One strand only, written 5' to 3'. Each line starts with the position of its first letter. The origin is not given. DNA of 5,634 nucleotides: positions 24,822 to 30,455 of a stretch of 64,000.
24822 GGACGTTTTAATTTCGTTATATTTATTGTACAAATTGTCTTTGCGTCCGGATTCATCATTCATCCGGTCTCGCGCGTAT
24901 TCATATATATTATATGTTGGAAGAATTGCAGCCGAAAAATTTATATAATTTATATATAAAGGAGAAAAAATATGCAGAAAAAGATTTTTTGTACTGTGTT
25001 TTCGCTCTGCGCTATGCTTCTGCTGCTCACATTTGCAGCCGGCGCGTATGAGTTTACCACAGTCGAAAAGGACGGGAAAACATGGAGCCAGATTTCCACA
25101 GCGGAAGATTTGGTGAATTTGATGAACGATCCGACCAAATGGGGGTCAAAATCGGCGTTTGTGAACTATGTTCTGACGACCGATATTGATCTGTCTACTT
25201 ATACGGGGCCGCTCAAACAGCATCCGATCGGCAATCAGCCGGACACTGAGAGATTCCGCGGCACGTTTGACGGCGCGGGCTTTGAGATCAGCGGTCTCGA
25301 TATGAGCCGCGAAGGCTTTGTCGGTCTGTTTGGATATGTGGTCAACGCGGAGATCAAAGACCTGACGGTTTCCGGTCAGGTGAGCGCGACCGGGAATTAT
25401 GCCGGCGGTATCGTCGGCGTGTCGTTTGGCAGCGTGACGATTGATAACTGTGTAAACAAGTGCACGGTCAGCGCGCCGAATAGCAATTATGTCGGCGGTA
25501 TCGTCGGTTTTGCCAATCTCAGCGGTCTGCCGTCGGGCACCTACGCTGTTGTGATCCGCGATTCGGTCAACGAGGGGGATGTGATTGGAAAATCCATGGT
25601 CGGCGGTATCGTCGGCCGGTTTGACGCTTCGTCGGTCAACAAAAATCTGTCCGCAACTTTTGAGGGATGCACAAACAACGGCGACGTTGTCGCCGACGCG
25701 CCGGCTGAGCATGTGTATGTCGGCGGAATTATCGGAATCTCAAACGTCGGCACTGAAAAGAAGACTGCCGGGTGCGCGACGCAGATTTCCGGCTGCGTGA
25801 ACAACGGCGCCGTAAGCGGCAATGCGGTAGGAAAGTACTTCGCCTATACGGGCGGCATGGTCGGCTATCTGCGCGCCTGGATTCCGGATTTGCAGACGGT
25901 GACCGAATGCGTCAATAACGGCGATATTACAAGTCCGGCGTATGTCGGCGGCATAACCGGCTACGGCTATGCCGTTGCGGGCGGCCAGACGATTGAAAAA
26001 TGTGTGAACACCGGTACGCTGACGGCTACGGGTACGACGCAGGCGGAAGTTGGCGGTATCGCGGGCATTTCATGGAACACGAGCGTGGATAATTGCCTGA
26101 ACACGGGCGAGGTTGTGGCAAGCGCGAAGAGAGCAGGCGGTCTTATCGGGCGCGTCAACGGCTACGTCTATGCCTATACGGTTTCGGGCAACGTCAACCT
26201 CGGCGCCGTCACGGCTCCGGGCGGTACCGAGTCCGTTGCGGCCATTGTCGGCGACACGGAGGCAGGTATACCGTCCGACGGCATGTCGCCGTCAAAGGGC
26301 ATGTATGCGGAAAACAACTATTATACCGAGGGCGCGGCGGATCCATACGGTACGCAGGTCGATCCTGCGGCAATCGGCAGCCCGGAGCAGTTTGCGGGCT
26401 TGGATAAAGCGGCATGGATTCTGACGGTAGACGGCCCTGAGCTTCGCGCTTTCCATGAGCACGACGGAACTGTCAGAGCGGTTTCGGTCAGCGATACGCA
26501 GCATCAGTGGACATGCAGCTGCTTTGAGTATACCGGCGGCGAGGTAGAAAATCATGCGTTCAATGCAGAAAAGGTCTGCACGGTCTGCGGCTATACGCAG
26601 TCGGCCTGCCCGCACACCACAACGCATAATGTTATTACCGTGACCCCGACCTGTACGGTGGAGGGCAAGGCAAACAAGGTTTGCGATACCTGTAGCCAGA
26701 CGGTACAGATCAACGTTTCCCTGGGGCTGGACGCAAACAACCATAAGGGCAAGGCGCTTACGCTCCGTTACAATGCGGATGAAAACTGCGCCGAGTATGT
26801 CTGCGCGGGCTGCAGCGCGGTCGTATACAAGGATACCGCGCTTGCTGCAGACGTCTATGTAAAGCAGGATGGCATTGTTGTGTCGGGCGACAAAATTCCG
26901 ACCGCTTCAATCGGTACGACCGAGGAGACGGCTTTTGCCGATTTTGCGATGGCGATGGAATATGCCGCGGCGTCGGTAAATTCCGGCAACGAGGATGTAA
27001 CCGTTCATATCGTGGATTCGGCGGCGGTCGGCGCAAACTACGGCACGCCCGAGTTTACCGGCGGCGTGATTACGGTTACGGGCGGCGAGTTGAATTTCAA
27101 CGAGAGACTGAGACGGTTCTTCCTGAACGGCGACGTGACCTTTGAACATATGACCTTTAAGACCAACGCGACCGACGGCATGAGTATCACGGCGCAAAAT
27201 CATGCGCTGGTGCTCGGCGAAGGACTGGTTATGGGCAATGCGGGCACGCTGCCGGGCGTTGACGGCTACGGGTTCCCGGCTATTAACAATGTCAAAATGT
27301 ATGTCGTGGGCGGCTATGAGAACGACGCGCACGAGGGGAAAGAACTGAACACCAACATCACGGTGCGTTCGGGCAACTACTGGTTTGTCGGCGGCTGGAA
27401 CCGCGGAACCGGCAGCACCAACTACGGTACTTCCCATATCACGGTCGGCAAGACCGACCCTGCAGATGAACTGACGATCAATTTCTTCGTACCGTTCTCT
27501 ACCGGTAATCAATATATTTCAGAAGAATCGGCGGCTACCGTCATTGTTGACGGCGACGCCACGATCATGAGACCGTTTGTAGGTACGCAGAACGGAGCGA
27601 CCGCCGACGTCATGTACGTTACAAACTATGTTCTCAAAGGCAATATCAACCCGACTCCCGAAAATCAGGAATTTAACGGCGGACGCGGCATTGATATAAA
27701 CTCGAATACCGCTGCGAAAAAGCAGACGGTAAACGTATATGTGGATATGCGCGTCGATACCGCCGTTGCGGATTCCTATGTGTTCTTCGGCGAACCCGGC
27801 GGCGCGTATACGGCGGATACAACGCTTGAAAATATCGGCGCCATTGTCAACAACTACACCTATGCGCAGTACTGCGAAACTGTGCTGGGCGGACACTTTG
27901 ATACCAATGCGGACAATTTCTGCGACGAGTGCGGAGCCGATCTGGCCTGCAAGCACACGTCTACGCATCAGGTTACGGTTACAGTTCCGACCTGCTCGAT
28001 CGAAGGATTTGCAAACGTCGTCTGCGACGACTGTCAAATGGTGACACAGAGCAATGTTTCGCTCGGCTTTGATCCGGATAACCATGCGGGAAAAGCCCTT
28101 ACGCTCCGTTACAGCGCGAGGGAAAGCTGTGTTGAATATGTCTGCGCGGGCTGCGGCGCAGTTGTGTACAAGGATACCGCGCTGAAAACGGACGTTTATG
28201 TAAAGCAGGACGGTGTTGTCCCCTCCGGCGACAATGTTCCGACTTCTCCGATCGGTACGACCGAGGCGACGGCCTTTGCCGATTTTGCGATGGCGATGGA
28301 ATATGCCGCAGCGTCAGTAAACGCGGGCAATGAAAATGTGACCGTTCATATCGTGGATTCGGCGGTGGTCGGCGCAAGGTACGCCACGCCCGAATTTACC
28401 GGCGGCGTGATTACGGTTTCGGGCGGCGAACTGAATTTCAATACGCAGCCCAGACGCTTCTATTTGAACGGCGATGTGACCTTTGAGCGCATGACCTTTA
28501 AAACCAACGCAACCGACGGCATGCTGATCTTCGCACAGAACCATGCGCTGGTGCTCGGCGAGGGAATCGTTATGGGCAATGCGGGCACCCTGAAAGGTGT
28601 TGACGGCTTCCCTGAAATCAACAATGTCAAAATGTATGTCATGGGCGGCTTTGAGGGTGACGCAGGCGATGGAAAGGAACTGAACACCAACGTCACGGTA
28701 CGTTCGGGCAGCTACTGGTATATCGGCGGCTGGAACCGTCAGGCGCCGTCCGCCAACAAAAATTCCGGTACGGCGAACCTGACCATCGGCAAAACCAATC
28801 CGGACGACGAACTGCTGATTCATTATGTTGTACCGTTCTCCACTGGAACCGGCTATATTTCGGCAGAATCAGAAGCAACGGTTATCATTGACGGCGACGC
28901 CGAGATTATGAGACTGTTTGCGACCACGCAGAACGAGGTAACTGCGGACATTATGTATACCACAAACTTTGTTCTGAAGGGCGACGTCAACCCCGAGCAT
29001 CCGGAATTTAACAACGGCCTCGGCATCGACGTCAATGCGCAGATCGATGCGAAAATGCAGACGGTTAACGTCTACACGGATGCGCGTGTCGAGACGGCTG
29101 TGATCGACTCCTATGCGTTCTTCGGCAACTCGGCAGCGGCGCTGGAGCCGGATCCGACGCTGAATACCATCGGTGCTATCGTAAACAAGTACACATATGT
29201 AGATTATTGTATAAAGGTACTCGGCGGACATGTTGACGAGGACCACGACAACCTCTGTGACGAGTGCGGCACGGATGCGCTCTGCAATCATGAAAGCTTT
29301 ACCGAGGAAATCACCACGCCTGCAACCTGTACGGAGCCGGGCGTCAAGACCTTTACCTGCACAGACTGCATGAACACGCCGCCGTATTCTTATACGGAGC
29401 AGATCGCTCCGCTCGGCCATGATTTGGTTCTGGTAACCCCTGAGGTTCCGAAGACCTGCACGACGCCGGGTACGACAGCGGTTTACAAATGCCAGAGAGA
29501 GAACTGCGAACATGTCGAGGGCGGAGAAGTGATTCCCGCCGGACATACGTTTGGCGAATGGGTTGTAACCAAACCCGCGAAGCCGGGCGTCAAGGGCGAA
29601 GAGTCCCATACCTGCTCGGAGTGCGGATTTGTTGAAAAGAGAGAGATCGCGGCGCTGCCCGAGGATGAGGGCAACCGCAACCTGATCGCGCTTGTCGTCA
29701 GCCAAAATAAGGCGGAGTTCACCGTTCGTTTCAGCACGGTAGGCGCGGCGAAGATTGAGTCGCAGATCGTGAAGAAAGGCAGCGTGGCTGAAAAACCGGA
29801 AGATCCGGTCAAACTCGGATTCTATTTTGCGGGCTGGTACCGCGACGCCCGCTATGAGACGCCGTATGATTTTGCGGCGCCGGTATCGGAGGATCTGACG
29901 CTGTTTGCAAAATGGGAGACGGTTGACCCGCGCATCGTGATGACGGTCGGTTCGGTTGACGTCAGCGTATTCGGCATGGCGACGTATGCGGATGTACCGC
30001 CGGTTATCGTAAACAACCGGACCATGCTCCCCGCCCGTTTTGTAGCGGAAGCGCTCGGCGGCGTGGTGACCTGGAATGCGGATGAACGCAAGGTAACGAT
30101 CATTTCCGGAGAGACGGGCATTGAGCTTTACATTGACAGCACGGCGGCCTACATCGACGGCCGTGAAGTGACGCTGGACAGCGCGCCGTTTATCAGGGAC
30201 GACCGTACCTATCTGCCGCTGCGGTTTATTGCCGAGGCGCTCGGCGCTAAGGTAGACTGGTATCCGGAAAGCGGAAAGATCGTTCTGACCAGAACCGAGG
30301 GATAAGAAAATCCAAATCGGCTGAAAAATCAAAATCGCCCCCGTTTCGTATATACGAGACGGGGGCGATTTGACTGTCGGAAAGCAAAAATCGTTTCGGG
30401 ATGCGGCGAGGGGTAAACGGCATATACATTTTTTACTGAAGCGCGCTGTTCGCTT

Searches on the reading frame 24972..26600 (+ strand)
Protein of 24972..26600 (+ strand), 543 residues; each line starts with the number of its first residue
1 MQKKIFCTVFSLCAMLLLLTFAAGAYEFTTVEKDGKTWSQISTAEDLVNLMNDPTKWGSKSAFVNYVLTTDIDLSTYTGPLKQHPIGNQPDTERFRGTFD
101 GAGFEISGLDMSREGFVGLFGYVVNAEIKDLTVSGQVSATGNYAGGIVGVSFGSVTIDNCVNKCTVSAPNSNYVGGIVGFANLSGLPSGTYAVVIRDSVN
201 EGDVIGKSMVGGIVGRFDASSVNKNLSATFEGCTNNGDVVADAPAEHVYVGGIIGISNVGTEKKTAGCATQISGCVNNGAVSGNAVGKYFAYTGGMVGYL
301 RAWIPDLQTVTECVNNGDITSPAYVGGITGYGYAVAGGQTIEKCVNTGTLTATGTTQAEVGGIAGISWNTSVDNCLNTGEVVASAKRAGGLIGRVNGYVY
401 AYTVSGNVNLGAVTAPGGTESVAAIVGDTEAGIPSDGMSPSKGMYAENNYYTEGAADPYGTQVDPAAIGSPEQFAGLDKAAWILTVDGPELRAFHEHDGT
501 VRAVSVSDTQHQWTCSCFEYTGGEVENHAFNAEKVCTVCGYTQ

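Call 30: find_homologous_proteins(query=window:24972-26600:+, max_evalue=1e-10)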
Query seq(543 aa) (543 aa): 844 proteins with E <= 1e-10 among 8000 candidates; the best 120 are listed.
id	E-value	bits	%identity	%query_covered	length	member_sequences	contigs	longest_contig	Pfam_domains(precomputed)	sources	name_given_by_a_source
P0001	1.1e-93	333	35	70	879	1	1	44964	PF07581.18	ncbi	-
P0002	1.7e-87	313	32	78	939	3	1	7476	PF07581.18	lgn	-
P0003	2.9e-73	266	37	97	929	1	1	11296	PF09479.17,PF07581.18,PF07833.17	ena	-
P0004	2.3e-70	256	40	48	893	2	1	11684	PF00404.25,PF07581.18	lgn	-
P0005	1.2e-66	244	37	50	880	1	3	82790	PF00404.25,PF07581.18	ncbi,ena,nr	ncbi:MAG: hypothetical protein IJA60_00610 [Clostridia bacterium]|nr:hypothetical protein [Clostridi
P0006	1.6e-60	224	38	40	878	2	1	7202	PF00404.25,PF07581.18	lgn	-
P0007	2.7e-39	154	39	60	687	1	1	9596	-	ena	-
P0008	8.0e-39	152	33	61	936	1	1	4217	PF12733.14,PF18962.8,PF07581.18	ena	-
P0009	3.5e-38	150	37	54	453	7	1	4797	-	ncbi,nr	ncbi:MAG: hypothetical protein IJA60_04270, partial [Clostridia bacterium]|nr:hypothetical protein [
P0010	1.0e-37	148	34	88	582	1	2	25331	-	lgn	-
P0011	1.1e-37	148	30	76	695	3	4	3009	PF07581.18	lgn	-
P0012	2.5e-34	137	34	92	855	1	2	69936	PF13385.14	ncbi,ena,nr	ncbi:MAG: LamG domain-containing protein [Clostridia bacterium]|nr:LamG domain-containing protein [C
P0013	2.8e-34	137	28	94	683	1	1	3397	-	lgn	-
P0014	1.4e-33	135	30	73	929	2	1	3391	PF00404.25,PF07581.18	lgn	-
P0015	1.5e-33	135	32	55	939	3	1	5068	-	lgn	-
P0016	3.2e-33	133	31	66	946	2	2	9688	PF07581.18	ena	-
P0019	5.4e-30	123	31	63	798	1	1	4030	PF05342.20,PF07581.18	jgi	jgi:fibronectin-binding autotransporter adhesin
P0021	4.5e-29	120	39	34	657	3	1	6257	PF09479.17,PF07581.18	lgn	-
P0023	1.3e-28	118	30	67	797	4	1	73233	PF07581.18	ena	-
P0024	1.3e-28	118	31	70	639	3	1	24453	PF07581.18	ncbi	-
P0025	1.4e-28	118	32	70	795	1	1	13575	PF07581.18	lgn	-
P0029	1.2e-27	115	35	55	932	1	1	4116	PF07581.18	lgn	-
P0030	1.2e-27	115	28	71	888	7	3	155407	PF07581.18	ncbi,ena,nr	ncbi:MAG: hypothetical protein IKA62_03450 [Clostridia bacterium]|nr:hypothetical protein [Clostridi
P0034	1.2e-26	112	35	48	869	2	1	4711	PF07581.18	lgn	-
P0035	1.7e-26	111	29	74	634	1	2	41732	PF07581.18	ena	-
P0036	2.7e-26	111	30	53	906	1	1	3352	PF09479.17,PF07581.18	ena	-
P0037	3.4e-26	110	29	70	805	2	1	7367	PF07581.18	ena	-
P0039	5.2e-26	110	34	59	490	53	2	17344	PF07581.18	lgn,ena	-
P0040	8.3e-26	109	31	65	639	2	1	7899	PF07581.18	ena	-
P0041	8.6e-26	109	31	66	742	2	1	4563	PF07581.18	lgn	-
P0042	1.2e-25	109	29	71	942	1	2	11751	PF07581.18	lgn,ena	-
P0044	1.8e-25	108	29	64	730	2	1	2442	PF07581.18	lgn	-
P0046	4.8e-25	106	30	66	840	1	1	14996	PF09479.17,PF05342.20,PF07581.18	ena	-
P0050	7.2e-25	106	31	47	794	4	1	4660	PF07581.18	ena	-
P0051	7.6e-25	106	32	52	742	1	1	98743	PF07581.18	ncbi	-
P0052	9.3e-25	106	33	63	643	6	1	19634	PF18998.7,PF07581.18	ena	-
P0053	1.7e-24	105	31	58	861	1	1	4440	PF00404.25,PF07523.19,PF07581.18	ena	-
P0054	3.7e-24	104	32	55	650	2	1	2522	PF07581.18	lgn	-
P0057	7.0e-24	103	31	56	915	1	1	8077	PF07581.18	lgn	-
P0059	8.8e-24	102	35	41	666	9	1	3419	PF07581.18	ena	-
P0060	1.9e-23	101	29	85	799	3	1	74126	PF07581.18,PF07833.17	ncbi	-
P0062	2.6e-23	101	30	65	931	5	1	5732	PF07581.18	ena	-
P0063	3.2e-23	100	29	69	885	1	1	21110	PF07581.18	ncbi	-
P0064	4.6e-23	100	29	65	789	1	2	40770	PF07581.18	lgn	-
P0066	6.4e-23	99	29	61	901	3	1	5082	PF07581.18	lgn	-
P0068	7.3e-23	99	29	54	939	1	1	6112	PF09479.17,PF07581.18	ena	-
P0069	9.5e-23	99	28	65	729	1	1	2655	PF07581.18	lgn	-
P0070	1.2e-22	99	34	53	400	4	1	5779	PF07581.18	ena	-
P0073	2.0e-22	98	30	57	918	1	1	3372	PF18962.8,PF07581.18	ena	-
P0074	2.5e-22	98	29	84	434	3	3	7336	PF07581.18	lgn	-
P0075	2.8e-22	97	30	85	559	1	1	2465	PF07581.18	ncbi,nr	ncbi:MAG: hypothetical protein IJJ55_01445, partial [Clostridia bacterium]|nr:hypothetical protein [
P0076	4.6e-22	97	31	52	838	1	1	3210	PF07581.18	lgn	-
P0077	7.3e-22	96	34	73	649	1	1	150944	PF07581.18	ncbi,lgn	-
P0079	8.5e-22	96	29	71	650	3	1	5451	PF00404.25,PF07581.18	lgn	-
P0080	1.2e-21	95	29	47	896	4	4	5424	PF07581.18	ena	-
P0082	2.1e-21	94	28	53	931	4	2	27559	PF07581.18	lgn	-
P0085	2.5e-21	94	29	53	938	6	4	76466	PF07581.18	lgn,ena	-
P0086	3.1e-21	94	30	73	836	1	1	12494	PF07581.18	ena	-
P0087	5.1e-21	93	35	67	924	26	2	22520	PF07581.18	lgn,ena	-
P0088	5.1e-21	93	30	50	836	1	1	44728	PF05342.20,PF07581.18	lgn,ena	-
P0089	5.3e-21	93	36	55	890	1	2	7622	PF07581.18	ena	-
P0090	5.8e-21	93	31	67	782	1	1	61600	PF09479.17,PF18998.7,PF07581.18,PF00395.26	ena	-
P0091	6.4e-21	93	33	49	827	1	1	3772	PF07581.18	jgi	jgi:hypothetical protein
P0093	6.7e-21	93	28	65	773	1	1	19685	PF05342.20,PF07581.18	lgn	-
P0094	7.0e-21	93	29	67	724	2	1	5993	PF13149.13,PF05342.20,PF07581.18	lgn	-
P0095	7.8e-21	93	32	72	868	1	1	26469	PF07581.18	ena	-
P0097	9.8e-21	92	33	43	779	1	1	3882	PF09479.17,PF07581.18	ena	-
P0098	1.0e-20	92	37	31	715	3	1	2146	PF07581.18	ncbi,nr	ncbi:MAG: hypothetical protein II060_15405, partial [Bacteroidales bacterium]|nr:hypothetical protei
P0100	1.5e-20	92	28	71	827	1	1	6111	PF07581.18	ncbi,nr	ncbi:MAG: hypothetical protein IKQ97_04665, partial [Eubacterium sp.]|nr:hypothetical protein [Eubac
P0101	1.8e-20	91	30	69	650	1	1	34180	PF00404.25,PF07581.18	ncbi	-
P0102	2.0e-20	91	31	67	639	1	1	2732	PF00404.25,PF07581.18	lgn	-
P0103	2.2e-20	91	31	69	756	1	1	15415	PF07581.18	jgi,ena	-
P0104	2.6e-20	91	30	60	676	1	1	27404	PF07581.18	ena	-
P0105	3.0e-20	91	27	83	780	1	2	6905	PF07581.18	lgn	-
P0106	3.9e-20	90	28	71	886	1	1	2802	PF07581.18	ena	-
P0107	4.3e-20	90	33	49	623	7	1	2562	PF07581.18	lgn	-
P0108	4.4e-20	90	28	61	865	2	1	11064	PF05342.20,PF18962.8,PF07581.18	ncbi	-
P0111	8.3e-20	89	31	60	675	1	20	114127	PF07581.18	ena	-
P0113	9.1e-20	89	32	69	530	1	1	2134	PF05342.20,PF07581.18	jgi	jgi:hypothetical protein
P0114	9.2e-20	89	30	71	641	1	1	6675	PF00404.25,PF07581.18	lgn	-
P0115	1.0e-19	89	30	52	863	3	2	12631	PF07581.18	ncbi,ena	-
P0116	1.0e-19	89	29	55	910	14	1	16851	PF00404.25,PF07581.18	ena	-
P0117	1.1e-19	89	28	60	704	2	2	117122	PF07581.18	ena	-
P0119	1.1e-19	89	32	46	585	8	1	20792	PF05342.20,PF07581.18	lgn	-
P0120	1.2e-19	89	28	61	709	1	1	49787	PF07581.18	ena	-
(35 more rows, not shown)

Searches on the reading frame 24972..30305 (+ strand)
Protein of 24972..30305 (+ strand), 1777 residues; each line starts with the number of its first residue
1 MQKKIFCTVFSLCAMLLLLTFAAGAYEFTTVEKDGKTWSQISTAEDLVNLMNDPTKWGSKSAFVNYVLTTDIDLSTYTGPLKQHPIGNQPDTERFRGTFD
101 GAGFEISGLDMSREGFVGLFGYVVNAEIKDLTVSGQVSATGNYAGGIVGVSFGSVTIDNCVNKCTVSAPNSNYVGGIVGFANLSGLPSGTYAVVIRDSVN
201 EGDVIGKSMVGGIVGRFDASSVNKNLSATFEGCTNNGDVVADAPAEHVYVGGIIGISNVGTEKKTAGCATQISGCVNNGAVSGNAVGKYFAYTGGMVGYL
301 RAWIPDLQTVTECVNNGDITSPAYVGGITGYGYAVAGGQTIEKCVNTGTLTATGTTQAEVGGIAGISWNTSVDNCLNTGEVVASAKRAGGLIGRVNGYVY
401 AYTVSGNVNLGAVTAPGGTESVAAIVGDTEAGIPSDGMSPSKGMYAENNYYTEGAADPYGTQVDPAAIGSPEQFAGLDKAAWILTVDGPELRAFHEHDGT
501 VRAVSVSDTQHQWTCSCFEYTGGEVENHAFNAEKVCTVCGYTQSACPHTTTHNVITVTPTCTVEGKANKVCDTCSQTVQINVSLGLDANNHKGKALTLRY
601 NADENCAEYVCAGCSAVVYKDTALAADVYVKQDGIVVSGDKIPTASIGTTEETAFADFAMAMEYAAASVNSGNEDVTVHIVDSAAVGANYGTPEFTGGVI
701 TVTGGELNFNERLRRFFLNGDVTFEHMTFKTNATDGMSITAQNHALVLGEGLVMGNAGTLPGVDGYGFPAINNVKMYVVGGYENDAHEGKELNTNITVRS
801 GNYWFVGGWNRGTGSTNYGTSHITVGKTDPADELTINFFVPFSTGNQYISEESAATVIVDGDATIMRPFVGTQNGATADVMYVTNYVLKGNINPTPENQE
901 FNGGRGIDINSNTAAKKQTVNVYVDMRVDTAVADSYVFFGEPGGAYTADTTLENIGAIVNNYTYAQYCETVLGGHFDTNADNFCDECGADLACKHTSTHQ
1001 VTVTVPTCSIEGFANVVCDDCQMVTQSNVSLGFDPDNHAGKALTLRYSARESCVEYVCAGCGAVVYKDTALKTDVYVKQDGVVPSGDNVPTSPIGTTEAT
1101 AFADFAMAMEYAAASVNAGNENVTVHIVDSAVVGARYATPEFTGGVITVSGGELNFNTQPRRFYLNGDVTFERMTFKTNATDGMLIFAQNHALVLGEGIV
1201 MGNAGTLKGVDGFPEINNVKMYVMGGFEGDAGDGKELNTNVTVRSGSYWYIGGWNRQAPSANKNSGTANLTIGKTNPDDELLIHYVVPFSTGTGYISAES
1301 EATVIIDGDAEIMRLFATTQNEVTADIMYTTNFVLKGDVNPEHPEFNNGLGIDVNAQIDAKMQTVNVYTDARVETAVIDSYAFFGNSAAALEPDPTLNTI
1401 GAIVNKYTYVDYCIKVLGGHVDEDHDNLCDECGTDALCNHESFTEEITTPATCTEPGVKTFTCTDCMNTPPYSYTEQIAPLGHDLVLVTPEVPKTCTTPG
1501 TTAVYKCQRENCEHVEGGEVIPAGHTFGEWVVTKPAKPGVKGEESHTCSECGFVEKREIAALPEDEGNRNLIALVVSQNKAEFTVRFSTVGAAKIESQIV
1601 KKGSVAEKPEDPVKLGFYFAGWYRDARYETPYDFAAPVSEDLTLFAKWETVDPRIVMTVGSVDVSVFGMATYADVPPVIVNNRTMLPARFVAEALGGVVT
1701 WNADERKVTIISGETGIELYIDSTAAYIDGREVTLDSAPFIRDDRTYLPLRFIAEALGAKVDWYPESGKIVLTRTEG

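Call 10: search_protein_families(library=pfam, proteins=[window:24972-30305:+])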
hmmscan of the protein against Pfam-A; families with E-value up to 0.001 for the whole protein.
window:24972-30305:+ (1777 aa): 2 families
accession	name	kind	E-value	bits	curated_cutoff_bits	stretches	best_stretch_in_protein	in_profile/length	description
PF07833.16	Cu_amine_oxidN1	-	1e-35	122.4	24.2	1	1670-1770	6-106/108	Copper amine oxidase N-terminal domain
PF09479.16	Flg_new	-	7.9e-13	48.8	27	1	1583-1647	1-65/65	Listeria-Bacteroides repeat domain (List_Bact_rpt)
